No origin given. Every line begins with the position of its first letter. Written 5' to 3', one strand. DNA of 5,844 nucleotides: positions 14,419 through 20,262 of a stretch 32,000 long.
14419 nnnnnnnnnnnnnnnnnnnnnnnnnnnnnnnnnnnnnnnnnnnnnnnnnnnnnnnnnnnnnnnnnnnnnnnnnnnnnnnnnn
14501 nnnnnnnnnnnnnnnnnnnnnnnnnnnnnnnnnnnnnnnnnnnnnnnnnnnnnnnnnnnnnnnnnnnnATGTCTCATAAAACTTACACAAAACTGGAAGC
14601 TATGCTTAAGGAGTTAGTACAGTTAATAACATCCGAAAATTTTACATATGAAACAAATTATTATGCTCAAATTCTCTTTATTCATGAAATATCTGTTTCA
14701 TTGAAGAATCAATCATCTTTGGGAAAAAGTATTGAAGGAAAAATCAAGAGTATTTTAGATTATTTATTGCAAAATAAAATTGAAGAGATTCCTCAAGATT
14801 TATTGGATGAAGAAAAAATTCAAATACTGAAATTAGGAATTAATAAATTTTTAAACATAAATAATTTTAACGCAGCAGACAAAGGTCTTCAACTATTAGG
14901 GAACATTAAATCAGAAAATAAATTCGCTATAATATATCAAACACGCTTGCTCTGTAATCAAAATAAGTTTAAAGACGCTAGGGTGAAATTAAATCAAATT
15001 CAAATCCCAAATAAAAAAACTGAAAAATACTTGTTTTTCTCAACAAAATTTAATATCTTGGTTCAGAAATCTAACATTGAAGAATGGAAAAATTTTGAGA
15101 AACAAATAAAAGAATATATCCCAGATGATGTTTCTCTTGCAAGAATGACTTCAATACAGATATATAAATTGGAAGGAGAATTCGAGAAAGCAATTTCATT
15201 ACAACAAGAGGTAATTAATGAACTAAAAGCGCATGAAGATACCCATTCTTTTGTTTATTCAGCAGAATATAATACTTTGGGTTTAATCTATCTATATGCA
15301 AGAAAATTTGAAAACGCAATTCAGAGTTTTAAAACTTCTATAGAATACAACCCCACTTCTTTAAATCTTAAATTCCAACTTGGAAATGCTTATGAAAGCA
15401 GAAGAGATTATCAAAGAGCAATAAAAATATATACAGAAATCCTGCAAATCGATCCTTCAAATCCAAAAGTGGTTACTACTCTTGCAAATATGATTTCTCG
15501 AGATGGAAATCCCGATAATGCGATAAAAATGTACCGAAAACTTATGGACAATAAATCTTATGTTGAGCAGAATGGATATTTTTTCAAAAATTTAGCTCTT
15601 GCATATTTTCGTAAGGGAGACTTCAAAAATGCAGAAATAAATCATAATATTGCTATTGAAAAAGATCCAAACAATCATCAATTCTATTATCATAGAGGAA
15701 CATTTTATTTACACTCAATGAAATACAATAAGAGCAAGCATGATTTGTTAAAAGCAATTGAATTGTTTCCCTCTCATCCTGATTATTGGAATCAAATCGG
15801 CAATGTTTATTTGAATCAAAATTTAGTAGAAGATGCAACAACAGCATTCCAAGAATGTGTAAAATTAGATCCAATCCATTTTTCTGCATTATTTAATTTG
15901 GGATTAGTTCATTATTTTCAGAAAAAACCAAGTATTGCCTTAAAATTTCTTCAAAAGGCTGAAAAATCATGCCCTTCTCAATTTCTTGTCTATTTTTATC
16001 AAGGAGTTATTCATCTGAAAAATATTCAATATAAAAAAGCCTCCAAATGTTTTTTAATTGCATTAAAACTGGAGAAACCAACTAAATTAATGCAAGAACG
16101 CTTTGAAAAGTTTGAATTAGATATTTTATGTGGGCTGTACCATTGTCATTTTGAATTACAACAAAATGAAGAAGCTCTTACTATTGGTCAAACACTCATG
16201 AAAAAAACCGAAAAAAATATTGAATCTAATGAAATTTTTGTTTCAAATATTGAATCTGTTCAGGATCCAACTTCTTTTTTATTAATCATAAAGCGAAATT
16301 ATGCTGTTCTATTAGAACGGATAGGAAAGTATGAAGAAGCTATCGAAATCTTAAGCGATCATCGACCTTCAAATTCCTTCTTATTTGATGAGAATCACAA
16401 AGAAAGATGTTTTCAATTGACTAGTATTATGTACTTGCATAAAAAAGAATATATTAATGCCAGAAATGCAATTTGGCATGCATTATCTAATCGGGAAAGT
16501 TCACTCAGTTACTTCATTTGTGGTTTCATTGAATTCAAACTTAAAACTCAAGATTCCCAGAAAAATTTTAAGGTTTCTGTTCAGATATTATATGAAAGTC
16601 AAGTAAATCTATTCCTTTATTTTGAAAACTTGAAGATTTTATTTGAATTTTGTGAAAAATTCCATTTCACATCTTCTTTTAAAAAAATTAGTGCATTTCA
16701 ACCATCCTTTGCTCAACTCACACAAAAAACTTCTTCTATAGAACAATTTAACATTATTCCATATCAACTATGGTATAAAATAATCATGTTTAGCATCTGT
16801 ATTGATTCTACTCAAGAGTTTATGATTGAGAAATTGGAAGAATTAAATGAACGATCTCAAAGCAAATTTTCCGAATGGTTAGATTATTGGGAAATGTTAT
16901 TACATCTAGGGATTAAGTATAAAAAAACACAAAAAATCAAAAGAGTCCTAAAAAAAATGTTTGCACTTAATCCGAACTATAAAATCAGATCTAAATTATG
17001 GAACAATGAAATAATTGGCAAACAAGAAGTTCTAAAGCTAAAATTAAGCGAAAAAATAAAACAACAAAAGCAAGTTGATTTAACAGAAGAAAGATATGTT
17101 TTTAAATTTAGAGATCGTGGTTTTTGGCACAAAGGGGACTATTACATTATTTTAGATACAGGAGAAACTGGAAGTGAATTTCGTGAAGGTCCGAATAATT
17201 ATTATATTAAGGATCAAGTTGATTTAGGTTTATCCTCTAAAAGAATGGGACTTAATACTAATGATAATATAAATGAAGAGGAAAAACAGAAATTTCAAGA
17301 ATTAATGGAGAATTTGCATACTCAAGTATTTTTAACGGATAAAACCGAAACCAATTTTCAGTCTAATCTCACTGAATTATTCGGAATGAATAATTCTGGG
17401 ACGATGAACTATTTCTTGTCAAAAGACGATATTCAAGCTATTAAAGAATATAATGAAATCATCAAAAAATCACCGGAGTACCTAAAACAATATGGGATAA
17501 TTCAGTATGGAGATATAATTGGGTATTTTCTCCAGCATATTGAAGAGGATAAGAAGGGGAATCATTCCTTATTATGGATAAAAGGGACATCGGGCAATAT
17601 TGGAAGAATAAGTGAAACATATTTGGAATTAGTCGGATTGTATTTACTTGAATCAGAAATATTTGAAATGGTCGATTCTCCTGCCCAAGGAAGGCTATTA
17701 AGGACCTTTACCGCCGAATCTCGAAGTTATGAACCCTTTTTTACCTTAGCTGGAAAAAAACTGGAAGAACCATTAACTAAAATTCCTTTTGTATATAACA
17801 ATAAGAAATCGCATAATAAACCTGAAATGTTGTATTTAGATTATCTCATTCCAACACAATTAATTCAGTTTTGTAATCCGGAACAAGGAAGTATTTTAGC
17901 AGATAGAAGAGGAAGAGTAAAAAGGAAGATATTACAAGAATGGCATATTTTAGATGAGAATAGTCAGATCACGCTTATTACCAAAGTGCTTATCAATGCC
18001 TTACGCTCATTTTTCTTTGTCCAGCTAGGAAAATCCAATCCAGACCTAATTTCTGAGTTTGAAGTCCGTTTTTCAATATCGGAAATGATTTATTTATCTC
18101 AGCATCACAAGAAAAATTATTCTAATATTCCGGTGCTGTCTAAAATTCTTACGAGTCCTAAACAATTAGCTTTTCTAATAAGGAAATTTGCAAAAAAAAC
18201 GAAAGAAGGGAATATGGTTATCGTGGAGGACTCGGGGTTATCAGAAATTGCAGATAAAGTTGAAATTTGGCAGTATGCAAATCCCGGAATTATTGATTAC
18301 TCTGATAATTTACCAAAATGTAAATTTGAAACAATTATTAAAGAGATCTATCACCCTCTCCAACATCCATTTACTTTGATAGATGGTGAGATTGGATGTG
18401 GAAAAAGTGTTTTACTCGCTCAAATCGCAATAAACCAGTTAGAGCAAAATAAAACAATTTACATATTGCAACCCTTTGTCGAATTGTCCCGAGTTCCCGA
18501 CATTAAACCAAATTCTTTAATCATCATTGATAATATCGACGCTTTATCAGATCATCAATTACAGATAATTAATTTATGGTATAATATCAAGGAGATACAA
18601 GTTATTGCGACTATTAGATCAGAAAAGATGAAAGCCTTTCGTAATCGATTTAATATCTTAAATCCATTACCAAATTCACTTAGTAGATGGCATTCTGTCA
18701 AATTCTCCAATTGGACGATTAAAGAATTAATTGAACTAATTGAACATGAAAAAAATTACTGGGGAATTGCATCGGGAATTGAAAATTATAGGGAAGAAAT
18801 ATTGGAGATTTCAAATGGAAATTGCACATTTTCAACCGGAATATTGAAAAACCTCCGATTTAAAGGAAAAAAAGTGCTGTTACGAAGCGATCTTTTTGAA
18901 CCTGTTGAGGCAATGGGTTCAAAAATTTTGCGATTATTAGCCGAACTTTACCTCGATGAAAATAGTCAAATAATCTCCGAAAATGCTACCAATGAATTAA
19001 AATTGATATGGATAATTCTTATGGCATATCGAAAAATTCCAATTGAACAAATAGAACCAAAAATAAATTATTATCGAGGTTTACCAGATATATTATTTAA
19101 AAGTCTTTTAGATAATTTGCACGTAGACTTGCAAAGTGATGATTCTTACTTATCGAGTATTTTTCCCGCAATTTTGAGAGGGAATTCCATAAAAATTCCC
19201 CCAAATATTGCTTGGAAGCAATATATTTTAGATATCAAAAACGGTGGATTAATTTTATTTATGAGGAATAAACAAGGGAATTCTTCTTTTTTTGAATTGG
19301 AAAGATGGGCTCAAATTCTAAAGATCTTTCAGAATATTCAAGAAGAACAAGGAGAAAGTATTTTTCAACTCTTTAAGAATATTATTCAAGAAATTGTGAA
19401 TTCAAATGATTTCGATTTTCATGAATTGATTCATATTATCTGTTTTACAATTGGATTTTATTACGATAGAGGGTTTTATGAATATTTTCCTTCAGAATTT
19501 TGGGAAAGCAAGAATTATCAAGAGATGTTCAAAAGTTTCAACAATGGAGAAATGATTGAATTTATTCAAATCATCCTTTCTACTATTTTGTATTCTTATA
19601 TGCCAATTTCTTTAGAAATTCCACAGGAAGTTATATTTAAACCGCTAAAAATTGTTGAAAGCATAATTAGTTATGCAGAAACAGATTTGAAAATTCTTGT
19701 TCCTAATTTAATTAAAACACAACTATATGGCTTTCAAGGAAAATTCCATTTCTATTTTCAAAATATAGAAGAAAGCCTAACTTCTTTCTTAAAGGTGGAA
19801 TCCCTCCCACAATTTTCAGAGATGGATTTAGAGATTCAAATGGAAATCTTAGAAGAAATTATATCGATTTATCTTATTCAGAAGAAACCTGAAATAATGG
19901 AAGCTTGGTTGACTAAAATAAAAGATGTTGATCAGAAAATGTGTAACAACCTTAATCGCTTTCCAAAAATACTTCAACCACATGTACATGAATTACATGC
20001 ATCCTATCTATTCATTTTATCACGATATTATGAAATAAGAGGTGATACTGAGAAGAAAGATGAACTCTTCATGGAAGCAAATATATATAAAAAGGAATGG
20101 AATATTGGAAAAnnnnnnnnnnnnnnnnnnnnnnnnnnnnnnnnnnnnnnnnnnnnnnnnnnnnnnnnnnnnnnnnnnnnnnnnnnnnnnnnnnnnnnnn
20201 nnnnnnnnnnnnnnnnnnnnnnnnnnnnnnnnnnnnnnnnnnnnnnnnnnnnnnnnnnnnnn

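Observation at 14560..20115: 1851-aa TPR / unknown / STAND-like NTPase giant with inverted NLR-like architecture, divergent from the viperin operon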

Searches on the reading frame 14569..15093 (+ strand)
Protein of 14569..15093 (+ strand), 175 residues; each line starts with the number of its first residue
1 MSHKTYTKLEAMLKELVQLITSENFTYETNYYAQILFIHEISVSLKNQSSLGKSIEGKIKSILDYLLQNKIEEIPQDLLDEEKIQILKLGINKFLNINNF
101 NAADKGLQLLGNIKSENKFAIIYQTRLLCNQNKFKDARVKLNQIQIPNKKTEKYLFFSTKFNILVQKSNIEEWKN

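Call 89: search_protein_families(library=pfam, proteins=[window:14569-15093:+], max_evalue=1)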
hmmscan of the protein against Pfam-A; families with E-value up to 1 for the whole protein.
window:14569-15093:+ (175 aa): 1 family
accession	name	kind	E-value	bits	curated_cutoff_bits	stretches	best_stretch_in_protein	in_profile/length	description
PF08926.16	DUF1908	-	0.13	11.7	27.5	1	4-81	133-207/281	Domain of unknown function (DUF1908)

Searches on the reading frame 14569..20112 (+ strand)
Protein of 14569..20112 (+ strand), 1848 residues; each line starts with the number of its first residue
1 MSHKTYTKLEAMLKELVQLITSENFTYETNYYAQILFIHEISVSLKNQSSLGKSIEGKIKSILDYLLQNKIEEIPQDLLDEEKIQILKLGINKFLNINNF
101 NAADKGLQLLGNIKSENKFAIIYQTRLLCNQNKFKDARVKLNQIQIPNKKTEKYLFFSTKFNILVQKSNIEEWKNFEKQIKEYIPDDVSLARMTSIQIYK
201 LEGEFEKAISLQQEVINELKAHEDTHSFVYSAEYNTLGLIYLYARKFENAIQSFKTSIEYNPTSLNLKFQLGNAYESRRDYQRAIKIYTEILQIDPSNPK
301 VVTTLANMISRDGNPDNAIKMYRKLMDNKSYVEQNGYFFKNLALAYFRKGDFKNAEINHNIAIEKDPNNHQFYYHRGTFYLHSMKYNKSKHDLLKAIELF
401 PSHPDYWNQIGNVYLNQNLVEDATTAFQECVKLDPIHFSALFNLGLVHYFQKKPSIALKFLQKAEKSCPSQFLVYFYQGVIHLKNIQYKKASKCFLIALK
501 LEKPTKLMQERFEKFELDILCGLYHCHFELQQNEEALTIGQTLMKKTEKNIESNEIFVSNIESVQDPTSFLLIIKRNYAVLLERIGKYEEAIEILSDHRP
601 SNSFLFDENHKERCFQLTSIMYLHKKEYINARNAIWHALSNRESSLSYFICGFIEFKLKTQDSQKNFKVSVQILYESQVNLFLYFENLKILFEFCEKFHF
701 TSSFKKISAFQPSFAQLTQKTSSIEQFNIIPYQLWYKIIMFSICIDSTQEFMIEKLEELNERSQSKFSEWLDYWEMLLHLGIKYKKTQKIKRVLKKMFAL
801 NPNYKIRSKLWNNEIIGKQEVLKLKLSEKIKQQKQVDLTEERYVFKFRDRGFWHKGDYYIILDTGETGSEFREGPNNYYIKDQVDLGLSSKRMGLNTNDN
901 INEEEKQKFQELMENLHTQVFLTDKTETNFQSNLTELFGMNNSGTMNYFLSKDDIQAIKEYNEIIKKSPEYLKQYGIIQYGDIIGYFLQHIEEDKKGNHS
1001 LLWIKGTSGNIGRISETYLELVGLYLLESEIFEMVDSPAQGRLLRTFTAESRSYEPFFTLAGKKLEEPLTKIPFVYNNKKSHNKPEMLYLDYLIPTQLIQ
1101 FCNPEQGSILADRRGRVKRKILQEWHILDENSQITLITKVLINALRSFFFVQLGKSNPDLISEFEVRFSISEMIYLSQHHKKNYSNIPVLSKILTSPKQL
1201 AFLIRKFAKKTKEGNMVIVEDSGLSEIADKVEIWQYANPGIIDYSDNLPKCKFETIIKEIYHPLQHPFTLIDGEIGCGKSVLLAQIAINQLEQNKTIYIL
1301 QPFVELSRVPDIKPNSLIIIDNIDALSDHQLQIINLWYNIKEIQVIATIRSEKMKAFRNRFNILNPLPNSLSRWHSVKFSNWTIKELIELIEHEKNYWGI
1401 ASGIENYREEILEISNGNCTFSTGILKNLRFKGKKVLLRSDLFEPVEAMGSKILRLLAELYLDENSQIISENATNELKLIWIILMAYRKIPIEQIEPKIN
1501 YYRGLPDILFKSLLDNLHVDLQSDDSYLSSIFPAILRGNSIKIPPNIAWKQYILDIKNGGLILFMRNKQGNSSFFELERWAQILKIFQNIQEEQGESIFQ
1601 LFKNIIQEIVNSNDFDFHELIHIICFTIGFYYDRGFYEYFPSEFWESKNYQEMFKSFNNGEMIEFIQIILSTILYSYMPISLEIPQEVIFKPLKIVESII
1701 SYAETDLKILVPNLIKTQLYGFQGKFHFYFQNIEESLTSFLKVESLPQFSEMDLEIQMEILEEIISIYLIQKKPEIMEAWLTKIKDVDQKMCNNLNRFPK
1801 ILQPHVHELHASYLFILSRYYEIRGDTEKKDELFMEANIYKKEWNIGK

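Call 5: search_protein_families(library=pfam, proteins=[window:14569-20112:+], max_evalue=1)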
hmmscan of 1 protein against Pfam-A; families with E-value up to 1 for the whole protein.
window:14569-20112:+ (1848 aa): 31 families (the best 25 are shown)
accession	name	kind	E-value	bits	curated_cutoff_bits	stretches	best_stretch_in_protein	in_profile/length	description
PF07719.23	TPR_2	-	2.7e-35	118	27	6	269-298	5-34/34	Tetratricopeptide repeat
PF00515.34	TPR_1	-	1.5e-32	110.5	27.8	6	269-298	5-34/34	Tetratricopeptide repeat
PF13181.12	TPR_8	-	4.7e-24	82.9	25.7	4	405-436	2-33/34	Tetratricopeptide repeat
PF13431.12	TPR_17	-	1.2e-22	78.7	24.4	5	394-423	3-32/34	Tetratricopeptide repeat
PF13432.12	TPR_16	-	3.4e-20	72.6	32.7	3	236-299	2-65/65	Tetratricopeptide repeat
PF13428.12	TPR_14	-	1.8e-18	65.6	23.5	1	266-307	2-43/44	Tetratricopeptide repeat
PF13424.12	TPR_12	-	5.9e-18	65.3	30.1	5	234-295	6-75/77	Tetratricopeptide repeat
PF13176.12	TPR_7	-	3.1e-15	55.3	27.9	1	270-296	4-30/36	Tetratricopeptide repeat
PF14559.12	TPR_19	-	2.5e-14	53.8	25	2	242-300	2-60/68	Tetratricopeptide repeat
PF23914.1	TPR_CcmH_CycH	-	4.4e-13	49.8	42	2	236-326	55-148/158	Cytochrome c-type biogenesis protein H TPR domain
PF13414.12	TPR_11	-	1.2e-12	47.7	26.8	4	411-449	1-39/42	TPR repeat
PF13174.12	TPR_6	-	1.5e-11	44.6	26.3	1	269-296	4-31/33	Tetratricopeptide repeat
PF13374.12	TPR_10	-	3.9e-09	36.7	27.5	0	269-294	13-38/42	Tetratricopeptide repeat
PF12895.13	ANAPC3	-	8.4e-09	36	27.2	1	350-430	3-82/82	Anaphase-promoting complex, cyclosome, subunit 3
PF25199.1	nSTAND_NTPase5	-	1.2e-08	35.4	34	1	1264-1355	39-138/145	Novel STAND NTPase 5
PF20720.3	nSTAND3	-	0.00073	19.7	27.2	1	1265-1355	16-104/155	Novel STAND NTPase 3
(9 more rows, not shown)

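Call 6: search_protein_families(library=padloc, proteins=[window:14569-20112:+], max_evalue=0.01)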
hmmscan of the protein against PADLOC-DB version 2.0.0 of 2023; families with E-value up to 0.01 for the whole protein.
window:14569-20112:+ (1848 aa): 1 family
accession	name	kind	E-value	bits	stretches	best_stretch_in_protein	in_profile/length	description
PDLC04140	mad8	-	0.00068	17.2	1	1266-1340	27-86/314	mads_8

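Call 8: search_protein_families(library=ncbifam, proteins=[window:14569-20112:+], max_evalue=0.01)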
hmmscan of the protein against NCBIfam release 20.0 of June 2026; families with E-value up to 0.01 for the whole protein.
window:14569-20112:+ (1848 aa): 27 families (the best 25 are shown)
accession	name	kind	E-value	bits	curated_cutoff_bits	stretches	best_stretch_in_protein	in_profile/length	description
TIGR02917.1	PEP_TPR_lipo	equivalog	5e-28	97.5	312.2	2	331-503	324-496/899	XrtA/PEP-CTERM system TPR-repeat protein PrsT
NF040959.1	MamA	equivalog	1.8e-27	96.1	200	3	176-327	59-201/204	magnetosome protein MamA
NF047371.1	FlcA_CTERM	equivalog_domain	4.9e-19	68.2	300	2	186-328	390-536/646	periplasmic flagellar collar protein FlcA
TIGR02521.1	type_IV_pilW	equivalog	2.8e-18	66.3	154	2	231-370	31-169/234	type IV pilus biogenesis/stability protein PilW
TIGR02552.1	LcrH_SycD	equivalog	3.1e-18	65.8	104.8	2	244-323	31-110/136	SycD/LcrH family type III secretion system chaperone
NF033762.1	social_mot_Tgl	equivalog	1.3e-13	50.9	225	2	281-380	82-180/252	social motility TPR repeat lipoprotein Tgl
NF033920.0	C39_PA2778_fam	equivalog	6.4e-12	45.4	150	2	246-323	171-248/255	PA2778 family cysteine peptidase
TIGR02795.1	tol_pal_ybgF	equivalog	8.4e-12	45.7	90.1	1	234-327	5-104/119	tol-pal system protein YbgF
NF008391.2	PRK11189.1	equivalog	2.8e-11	43.4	250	1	368-463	63-158/297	lipoprotein NlpI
NF047507.1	TPR_BatC_Lepto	exception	1.1e-10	41.4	175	1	174-265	45-130/214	TPR repeat-containing protein BatC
TIGR00990.1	3a0801s09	subfamily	2e-09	36.7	757.25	1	343-432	372-461/615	mitochondrial import receptor subunit TOM70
NF033758.1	gliding_GltE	equivalog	1.3e-08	34.3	225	1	219-484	75-336/411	adventurous gliding motility TPR repeat lipoprotein GltE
NF008755.0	PRK11788.1-3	equivalog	2.1e-08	33.9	430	1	238-439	43-249/388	lipopolysaccharide assembly protein LapB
NF008757.0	PRK11788.1-5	equivalog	2.9e-08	33.3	363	0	229-293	34-97/388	lipopolysaccharide assembly protein LapB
TIGR03939.1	PGA_TPR_OMP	equivalog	3.4e-07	28.9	366.65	1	239-337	61-162/800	poly-beta-1,6 N-acetyl-D-glucosamine export porin PgaA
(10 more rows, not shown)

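Call 24: find_encoding_contigs(protein=window:14569-20112:+, flank=10000, max_places=6)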
Protein window:14569-20112:+ (1848 aa): 1 contig read that carries it; 1 place shown.
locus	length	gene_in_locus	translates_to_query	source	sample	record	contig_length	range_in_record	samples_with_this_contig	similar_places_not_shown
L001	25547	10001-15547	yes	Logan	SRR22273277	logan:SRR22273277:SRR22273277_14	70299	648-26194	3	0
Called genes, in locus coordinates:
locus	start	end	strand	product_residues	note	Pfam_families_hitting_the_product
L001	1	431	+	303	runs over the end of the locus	PF20247:DUF6602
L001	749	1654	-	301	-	PF13091:PLDc_2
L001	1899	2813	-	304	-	PF13855:LRR_8, PF12799:LRR_4 (weak), PF23598:LRR_14 (weak), PF13855:LRR_8 (weak)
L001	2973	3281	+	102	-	-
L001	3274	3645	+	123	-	-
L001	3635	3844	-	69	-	-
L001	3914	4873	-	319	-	PF04326:SLFN_AlbA_2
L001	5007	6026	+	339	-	-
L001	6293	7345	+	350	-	-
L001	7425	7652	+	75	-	-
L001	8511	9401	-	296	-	PF04055:Radical_SAM, PF13353:Fer4_12 (faint)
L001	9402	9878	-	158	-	PF11977:RNase_Zc3h12a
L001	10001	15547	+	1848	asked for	PF12895:ANAPC3 (faint), PF14559:TPR_19 (faint), PF07719:TPR_2 (faint), PF13374:TPR_10 (faint), PF20308:TPR-S (faint), PF23914:TPR_CcmH_CycH (weak), PF13432:TPR_16 (weak), PF25199:nSTAND_NTPase5, +10 more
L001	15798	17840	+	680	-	-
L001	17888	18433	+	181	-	-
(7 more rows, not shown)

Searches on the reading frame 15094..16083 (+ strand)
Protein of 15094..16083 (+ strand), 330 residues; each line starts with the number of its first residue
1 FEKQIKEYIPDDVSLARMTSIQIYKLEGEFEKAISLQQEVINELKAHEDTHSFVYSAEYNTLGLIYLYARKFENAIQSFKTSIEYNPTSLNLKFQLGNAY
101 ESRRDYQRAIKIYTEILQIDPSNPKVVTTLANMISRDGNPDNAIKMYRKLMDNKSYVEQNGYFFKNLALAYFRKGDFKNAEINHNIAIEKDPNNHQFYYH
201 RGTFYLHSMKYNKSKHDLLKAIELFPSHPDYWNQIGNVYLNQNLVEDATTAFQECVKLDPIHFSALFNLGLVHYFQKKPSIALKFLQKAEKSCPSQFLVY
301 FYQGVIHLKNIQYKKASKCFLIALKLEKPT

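Call 89: search_protein_families(library=pfam, proteins=[window:15094-16083:+], max_evalue=1)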
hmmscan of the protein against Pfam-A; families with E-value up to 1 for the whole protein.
window:15094-16083:+ (330 aa): 40 families (the best 25 are shown)
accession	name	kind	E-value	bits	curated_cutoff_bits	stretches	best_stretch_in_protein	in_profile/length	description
PF07719.23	TPR_2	-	1.7e-41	137.3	27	7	94-123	5-34/34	Tetratricopeptide repeat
PF00515.34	TPR_1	-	2.7e-41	138.2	27.8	6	94-123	5-34/34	Tetratricopeptide repeat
PF13181.12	TPR_8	-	9.4e-31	103.8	25.7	4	230-261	2-33/34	Tetratricopeptide repeat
PF13431.12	TPR_17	-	2e-27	93.6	24.4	5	219-248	3-32/34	Tetratricopeptide repeat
PF13432.12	TPR_16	-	1.4e-22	80.2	32.7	5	61-124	2-65/65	Tetratricopeptide repeat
PF13428.12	TPR_14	-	3.5e-20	70.9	23.5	3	91-132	2-43/44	Tetratricopeptide repeat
PF13424.12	TPR_12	-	5.5e-20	71.8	30.1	5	59-120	6-75/77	Tetratricopeptide repeat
PF13414.12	TPR_11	-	5.6e-20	71.2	26.8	5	63-101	1-39/42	TPR repeat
PF13176.12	TPR_7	-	3.7e-18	64.4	27.9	1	95-121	4-30/36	Tetratricopeptide repeat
PF13174.12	TPR_6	-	4.6e-16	58.7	26.3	1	94-121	4-31/33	Tetratricopeptide repeat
PF23914.1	TPR_CcmH_CycH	-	3.4e-15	56.7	42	2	61-151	55-148/158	Cytochrome c-type biogenesis protein H TPR domain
PF14559.12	TPR_19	-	1.4e-14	54.6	25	2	104-150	5-51/68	Tetratricopeptide repeat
PF13374.12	TPR_10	-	4.1e-14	52.5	27.5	1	94-119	13-38/42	Tetratricopeptide repeat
PF12895.13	ANAPC3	-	3.4e-13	50.1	27.2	4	175-255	3-82/82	Anaphase-promoting complex, cyclosome, subunit 3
PF25064.1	ARM_TT21_5th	-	5.7e-10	40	27.8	2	103-163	14-75/117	TT21 fifth ARM repeats domain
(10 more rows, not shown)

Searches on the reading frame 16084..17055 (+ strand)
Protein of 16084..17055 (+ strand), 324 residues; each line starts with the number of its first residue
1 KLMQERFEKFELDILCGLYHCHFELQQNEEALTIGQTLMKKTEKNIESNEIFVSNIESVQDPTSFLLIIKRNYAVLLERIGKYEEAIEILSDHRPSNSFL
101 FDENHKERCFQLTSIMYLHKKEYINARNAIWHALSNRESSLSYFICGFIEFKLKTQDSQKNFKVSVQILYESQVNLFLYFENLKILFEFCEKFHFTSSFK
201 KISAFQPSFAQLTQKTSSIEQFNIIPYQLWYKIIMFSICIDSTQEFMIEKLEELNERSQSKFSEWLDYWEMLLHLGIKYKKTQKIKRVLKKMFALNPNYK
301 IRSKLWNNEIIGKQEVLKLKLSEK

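Call 89: search_protein_families(library=pfam, proteins=[window:16084-17055:+], max_evalue=1)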
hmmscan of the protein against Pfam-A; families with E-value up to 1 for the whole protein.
window:16084-17055:+ (324 aa): 7 families
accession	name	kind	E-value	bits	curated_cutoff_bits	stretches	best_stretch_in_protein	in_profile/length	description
PF18093.7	Trm5_N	-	0.0025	18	22.7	1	279-303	6-30/47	tRNA methyltransferase 5 N-terminal domain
PF13424.12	TPR_12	-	0.003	18.1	30.1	1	68-135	4-73/77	Tetratricopeptide repeat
PF14559.12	TPR_19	-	0.0066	17.2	25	0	71-94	29-52/68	Tetratricopeptide repeat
PF13428.12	TPR_14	-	0.034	15.3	23.5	0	72-91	6-25/44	Tetratricopeptide repeat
PF20308.4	TPR-S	-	0.19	12.8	27.6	1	65-109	18-54/102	Tetratricopeptide Repeats-Sensor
PF07719.23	TPR_2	-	0.2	12.3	27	0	72-88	6-22/34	Tetratricopeptide repeat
PF12895.13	ANAPC3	-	0.34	11.7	27.2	0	74-91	63-80/82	Anaphase-promoting complex, cyclosome, subunit 3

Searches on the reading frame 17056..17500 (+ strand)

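Call 89: search_protein_families(library=pfam, proteins=[window:17056-17500:+], max_evalue=1)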
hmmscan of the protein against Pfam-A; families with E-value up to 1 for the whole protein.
window:17056-17500:+ (148 aa): 1 family
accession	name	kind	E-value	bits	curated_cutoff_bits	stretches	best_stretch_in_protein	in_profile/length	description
PF23435.1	DUF7121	-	0.042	13.7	29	1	58-138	57-135/307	Family of unknown function (DUF7121)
